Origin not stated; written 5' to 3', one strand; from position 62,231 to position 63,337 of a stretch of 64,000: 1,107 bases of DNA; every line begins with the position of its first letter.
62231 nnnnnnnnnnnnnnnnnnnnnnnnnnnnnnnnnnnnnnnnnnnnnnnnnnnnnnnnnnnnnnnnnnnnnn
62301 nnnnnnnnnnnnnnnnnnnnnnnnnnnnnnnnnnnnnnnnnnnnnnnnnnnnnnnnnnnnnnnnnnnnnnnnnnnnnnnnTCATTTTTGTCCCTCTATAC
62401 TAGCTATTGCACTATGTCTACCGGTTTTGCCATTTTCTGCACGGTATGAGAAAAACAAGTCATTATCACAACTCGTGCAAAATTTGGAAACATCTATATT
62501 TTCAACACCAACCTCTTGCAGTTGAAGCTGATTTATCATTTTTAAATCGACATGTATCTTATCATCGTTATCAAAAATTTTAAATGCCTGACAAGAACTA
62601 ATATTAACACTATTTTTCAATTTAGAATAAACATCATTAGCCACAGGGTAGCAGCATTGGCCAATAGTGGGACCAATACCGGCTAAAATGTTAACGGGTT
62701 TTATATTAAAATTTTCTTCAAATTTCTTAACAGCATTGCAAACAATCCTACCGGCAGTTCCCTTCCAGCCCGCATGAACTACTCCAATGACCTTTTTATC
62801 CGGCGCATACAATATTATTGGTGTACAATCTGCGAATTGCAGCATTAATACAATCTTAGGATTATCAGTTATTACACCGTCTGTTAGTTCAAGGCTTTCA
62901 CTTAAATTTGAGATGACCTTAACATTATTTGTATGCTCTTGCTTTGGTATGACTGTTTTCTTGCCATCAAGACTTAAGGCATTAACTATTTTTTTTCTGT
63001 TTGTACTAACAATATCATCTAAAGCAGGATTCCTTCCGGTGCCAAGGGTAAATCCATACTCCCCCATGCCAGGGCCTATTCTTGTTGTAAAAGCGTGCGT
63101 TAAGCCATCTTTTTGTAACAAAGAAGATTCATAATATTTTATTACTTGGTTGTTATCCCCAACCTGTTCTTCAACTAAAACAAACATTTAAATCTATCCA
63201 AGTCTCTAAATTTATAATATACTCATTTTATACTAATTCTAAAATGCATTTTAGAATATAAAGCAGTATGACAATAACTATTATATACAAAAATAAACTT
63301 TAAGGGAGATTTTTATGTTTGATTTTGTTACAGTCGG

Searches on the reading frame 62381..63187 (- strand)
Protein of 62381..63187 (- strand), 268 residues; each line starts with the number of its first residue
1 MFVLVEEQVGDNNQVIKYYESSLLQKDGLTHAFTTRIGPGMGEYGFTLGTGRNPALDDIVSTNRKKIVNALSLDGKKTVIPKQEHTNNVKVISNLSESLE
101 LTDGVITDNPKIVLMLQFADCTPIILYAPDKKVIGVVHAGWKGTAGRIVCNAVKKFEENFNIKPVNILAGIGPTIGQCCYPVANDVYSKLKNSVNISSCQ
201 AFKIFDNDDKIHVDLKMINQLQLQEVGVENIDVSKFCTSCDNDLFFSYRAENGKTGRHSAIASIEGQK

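Call 41: find_encoding_contigs(protein=window:62381-63187:-, flank=10000, max_places=3)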
Protein window:62381-63187:- (268 aa): no gene with exactly this product is on record in the collection.
